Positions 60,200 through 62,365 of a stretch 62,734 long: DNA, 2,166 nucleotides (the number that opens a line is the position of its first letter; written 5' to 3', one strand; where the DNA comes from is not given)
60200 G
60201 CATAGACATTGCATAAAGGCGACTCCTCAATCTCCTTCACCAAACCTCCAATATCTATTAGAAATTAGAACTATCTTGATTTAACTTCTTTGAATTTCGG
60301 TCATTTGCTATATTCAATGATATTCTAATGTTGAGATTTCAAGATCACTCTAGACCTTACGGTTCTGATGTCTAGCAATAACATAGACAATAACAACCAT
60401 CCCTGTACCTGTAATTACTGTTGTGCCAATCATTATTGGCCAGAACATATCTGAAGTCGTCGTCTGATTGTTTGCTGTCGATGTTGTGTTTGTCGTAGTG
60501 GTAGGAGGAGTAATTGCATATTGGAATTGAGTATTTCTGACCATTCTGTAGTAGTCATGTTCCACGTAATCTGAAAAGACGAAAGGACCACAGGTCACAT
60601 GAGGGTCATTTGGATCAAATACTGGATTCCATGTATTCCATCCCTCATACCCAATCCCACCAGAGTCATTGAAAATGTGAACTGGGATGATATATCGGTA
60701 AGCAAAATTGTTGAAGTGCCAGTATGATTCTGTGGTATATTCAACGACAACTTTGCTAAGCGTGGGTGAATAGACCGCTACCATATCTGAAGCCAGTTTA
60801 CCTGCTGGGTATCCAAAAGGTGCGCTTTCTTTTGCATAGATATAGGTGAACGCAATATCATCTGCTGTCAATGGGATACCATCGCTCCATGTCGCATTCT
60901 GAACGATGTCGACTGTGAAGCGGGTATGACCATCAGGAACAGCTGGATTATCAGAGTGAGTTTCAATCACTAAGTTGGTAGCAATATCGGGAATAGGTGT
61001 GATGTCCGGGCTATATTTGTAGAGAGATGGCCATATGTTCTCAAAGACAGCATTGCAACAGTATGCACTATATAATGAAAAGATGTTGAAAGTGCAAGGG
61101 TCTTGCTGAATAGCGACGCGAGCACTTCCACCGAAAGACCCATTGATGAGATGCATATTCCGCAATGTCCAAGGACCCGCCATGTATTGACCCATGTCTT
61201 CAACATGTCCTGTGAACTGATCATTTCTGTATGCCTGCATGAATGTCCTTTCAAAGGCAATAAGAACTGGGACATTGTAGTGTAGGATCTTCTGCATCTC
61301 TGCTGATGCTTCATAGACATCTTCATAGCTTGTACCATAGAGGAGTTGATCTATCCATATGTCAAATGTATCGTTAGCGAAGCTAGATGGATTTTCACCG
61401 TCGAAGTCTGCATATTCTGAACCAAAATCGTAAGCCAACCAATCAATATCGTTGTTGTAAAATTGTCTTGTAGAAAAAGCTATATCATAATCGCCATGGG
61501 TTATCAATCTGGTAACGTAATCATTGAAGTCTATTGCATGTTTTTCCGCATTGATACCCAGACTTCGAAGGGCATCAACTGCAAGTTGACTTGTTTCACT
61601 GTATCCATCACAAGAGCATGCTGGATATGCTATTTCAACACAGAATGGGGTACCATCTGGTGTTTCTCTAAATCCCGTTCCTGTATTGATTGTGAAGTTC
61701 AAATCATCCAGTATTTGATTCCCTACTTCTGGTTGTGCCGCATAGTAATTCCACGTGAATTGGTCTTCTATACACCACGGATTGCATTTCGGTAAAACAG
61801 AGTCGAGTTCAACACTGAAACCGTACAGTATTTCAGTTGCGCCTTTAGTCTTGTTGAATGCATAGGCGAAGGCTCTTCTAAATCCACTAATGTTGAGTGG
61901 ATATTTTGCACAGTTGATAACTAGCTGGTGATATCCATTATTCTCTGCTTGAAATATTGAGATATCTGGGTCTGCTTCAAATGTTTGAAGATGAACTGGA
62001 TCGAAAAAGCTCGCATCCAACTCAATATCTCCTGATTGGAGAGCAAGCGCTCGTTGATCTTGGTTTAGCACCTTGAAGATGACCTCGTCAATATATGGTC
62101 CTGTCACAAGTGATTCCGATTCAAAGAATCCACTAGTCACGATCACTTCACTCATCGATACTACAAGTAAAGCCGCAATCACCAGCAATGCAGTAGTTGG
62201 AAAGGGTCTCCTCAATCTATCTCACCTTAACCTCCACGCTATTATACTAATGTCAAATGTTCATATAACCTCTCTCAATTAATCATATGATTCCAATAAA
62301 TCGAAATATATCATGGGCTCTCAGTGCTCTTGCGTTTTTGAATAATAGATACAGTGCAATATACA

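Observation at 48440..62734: Tandem array of at least 8 circularly permuted family-5 solute-binding proteins with no transporter genes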

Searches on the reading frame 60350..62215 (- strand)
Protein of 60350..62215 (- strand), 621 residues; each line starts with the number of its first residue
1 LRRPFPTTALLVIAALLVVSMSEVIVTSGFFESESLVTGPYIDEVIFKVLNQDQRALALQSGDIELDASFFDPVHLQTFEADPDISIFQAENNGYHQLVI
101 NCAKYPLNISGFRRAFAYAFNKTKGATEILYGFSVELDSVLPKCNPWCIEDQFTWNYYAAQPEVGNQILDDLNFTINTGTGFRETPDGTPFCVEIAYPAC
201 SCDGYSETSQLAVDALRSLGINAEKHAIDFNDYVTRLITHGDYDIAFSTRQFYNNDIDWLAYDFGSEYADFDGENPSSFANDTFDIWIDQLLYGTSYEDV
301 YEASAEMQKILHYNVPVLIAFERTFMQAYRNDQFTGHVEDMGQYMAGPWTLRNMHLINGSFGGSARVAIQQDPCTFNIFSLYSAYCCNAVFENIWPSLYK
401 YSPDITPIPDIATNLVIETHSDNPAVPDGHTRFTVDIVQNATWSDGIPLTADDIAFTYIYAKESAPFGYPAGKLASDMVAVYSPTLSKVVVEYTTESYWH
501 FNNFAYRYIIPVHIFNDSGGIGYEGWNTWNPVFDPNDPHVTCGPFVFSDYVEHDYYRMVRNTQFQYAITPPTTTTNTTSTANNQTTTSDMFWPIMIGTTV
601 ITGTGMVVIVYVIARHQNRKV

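Call 4: search_protein_families(library=pfam, proteins=[window:60350-62215:-], max_evalue=1)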
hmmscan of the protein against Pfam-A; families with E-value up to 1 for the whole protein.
window:60350-62215:- (621 aa): 2 families
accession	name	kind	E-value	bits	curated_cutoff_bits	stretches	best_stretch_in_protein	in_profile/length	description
PF00496.27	SBP_bac_5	-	2.9e-40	139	32.4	2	40-267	146-363/368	Bacterial extracellular solute-binding proteins, family 5 Middle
PF06781.17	CrgA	-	0.13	12.9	24.8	1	567-615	11-58/89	Cell division protein CrgA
